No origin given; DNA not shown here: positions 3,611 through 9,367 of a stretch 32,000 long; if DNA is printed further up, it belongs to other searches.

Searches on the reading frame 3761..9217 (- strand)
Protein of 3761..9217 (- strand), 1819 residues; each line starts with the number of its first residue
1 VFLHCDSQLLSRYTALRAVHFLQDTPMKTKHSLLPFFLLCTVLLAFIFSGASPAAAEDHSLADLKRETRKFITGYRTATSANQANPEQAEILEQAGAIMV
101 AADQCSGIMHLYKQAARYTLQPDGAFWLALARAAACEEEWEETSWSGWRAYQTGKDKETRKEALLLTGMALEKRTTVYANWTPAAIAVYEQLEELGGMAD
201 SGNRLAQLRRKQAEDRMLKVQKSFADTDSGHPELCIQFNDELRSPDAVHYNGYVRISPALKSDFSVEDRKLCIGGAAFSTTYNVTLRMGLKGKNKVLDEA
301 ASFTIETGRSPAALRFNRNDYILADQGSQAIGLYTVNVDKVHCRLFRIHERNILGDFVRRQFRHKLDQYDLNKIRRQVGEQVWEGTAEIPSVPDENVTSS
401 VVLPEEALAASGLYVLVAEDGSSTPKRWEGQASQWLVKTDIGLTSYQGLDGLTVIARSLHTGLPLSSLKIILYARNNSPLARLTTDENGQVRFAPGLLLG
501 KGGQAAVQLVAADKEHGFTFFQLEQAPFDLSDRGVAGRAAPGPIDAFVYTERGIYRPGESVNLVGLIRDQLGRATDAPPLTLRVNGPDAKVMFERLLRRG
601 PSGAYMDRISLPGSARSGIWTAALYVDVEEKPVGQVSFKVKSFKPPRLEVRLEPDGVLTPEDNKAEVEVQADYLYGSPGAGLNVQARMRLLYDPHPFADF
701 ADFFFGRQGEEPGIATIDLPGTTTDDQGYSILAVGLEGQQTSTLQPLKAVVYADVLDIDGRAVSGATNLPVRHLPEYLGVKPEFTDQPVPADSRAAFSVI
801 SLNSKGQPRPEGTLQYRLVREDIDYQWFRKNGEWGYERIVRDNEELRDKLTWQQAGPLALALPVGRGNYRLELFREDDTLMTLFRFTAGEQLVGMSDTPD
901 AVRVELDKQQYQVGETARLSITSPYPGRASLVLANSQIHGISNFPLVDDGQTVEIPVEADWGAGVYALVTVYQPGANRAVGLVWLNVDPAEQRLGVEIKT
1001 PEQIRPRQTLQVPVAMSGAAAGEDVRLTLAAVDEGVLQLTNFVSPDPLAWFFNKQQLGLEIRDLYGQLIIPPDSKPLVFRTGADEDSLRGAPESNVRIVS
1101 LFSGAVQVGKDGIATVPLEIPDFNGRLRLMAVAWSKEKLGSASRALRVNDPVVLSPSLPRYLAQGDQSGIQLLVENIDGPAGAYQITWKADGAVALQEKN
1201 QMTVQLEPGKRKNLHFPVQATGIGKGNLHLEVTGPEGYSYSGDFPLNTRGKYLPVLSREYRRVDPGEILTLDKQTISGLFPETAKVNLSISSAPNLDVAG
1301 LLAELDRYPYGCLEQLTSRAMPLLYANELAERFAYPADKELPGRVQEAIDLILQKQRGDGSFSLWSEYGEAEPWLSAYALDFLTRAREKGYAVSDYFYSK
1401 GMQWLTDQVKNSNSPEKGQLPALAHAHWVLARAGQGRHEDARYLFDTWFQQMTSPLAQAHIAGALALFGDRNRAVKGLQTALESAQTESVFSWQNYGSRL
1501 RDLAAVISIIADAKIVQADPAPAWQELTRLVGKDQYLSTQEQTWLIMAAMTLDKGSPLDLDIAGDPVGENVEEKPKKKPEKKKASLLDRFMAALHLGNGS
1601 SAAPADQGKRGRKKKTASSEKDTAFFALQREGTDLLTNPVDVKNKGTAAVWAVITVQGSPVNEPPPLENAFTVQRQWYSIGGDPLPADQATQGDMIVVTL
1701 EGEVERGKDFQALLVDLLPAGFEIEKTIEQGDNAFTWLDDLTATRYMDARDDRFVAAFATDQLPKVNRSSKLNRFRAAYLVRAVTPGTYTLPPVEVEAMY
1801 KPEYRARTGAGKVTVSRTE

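Call 109: search_protein_families(library=pfam, proteins=[window:3761-9217:-], max_evalue=0.00001)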
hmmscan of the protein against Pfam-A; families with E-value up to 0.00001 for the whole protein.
window:3761-9217:- (1819 aa): 9 families
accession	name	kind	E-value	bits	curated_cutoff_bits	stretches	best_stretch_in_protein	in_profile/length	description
PF07703.20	A2M_BRD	-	1e-23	84.6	22.7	1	903-1039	2-140/140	Alpha-2-macroglobulin bait region domain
PF11974.14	bMG3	-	1.7e-23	83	34.9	1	439-539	2-102/103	Bacterial alpha-2-macroglobulin MG3 domain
PF17962.7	bMG6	-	5.9e-23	81.6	23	1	779-889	1-111/112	Bacterial macroglobulin domain 6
PF17973.7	bMG10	-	7.4e-21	75.1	26.2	1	1671-1803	2-131/131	Bacterial Alpha-2-macroglobulin MG10 domain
PF17972.7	bMG5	-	4.8e-20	72.7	26.5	1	647-770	2-124/127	Bacterial Alpha-2-macroglobulin MG5 domain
PF01835.25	MG2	-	2.5e-18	66.7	32.8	1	545-640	1-96/96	MG2 domain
PF00207.28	A2M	-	9.3e-09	35.5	21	1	1107-1178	8-82/92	Alpha-2-macroglobulin family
PF07678.20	TED_complement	-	4.6e-07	29.7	22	1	1300-1410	17-128/312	A-macroglobulin TED domain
PF21142.3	A2M_bMG2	-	4.7e-06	27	25.5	0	316-418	2-104/119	Bacterial alpha-2 macroglobulin MG2 domain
